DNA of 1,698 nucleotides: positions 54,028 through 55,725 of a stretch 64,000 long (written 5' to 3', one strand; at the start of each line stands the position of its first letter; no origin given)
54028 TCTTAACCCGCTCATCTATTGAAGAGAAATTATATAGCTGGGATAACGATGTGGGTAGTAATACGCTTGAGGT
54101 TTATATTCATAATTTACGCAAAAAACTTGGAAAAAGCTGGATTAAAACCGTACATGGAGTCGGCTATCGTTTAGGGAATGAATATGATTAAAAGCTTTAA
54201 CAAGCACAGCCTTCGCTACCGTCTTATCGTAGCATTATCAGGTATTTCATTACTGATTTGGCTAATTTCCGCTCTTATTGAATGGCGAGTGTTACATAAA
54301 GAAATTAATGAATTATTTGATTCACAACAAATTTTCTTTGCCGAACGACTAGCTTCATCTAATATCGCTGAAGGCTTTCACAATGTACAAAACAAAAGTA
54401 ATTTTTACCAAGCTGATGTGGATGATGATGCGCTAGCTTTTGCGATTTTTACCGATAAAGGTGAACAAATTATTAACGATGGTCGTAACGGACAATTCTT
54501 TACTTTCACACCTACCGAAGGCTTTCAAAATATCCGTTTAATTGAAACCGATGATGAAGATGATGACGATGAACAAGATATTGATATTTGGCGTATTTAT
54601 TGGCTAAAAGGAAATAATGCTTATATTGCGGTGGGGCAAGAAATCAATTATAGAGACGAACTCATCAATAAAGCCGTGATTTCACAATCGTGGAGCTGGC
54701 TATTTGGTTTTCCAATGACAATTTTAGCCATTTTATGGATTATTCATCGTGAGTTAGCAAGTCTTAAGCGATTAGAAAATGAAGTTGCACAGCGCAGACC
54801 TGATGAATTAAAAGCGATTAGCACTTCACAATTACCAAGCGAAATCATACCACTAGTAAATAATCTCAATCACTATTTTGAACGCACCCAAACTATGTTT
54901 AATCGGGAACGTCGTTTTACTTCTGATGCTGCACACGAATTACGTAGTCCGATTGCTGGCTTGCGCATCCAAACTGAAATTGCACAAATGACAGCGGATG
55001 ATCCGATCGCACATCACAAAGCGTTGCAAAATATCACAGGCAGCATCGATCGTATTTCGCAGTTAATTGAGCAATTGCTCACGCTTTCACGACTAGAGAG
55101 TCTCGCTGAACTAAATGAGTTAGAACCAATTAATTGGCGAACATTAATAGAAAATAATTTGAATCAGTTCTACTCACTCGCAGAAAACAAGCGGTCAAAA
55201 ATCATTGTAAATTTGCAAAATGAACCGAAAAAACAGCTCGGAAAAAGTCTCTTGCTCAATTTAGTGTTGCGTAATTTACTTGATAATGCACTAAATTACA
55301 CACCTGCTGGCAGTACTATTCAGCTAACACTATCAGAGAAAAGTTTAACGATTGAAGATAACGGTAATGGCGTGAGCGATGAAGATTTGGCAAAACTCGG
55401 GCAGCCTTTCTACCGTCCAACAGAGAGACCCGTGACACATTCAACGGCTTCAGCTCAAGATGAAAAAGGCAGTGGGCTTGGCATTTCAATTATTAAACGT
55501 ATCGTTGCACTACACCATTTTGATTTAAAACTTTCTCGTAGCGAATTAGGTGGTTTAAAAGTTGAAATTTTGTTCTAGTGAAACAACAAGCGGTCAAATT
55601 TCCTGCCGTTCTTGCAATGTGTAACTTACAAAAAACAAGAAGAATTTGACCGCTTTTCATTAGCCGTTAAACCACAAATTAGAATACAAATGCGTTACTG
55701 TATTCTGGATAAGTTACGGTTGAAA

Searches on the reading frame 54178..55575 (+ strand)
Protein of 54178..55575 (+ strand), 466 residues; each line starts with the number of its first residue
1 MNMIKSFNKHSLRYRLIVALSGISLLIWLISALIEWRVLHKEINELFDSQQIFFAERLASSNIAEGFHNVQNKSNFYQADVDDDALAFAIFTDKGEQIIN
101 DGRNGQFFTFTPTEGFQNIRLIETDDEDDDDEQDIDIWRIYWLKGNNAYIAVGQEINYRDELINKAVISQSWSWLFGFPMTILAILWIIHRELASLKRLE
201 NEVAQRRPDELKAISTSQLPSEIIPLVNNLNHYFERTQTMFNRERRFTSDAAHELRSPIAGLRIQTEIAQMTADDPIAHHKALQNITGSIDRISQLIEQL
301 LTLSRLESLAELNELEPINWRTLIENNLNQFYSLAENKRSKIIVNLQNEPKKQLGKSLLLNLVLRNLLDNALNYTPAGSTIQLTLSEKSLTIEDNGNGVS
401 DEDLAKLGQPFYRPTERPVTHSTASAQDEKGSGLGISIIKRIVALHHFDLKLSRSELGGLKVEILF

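Call 52: find_homologous_proteins(query=window:54178-55575:+, max_evalue=1e-80)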
Query window:54178-55575:+ (466 aa): 1554 proteins with E <= 1e-80 among 8000 candidates; the best 120 are listed.
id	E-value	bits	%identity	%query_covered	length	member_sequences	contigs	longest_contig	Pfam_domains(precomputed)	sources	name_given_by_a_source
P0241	0.0e+0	1022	100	100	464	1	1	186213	PF26769.1,PF02518.32,PF00512.32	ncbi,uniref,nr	ncbi:ATP-binding protein [Actinobacillus vicugnae]|uniref:ATP-binding protein n=1 Tax=Actinobacillus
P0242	2.5e-245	832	81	100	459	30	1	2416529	PF26769.1,PF02518.32,PF00512.32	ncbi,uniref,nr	ncbi:ATP-binding protein [Actinobacillus equuli]|uniref:ATP-binding protein n=1 Tax=Actinobacillus e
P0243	5.2e-234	795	77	100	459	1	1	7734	PF26769.1,PF02518.32,PF00512.32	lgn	-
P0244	4.4e-231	786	79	98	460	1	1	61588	PF26769.1,PF02518.32,PF00512.32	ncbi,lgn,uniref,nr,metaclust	ncbi:ATP-binding protein [Actinobacillus capsulatus]|uniref:ATP-binding protein n=1 Tax=Actinobacill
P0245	1.7e-226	770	75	100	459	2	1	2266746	PF26769.1,PF02518.32,PF00512.32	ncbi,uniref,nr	ncbi:ATP-binding protein [Actinobacillus arthritidis]|uniref:ATP-binding protein n=1 Tax=Actinobacil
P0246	2.2e-182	625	63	100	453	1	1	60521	PF26769.1,PF02518.32,PF00512.32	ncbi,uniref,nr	ncbi:two-component system sensor histidine kinase QseC [Haemophilus paracuniculus]|uniref:histidine 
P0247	3.2e-182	625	63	100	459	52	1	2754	PF26769.1,PF02518.32,PF00512.32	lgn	-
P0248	1.6e-179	616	63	98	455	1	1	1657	PF26769.1,PF02518.32,PF00512.32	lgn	-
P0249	2.8e-179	615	63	100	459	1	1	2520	PF26769.1,PF02518.32,PF00512.32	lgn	-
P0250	4.9e-179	614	62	100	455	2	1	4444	PF26769.1,PF02518.32,PF00512.32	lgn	-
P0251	4.2e-178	611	62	100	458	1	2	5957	PF26769.1,PF02518.32,PF08521.17,PF00512.32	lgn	-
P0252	2.1e-177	609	61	100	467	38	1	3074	PF26769.1,PF02518.32,PF00512.32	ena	-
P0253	3.7e-177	608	61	100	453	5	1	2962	PF26769.1,PF02518.32,PF00512.32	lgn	-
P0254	4.6e-177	608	62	100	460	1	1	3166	PF26769.1,PF02518.32,PF00512.32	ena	-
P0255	4.9e-177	607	62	100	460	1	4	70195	PF26769.1,PF02518.32,PF00512.32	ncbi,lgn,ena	-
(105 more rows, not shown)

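Call 53: find_encoding_contigs(protein=P0241, flank=10000, max_places=10)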
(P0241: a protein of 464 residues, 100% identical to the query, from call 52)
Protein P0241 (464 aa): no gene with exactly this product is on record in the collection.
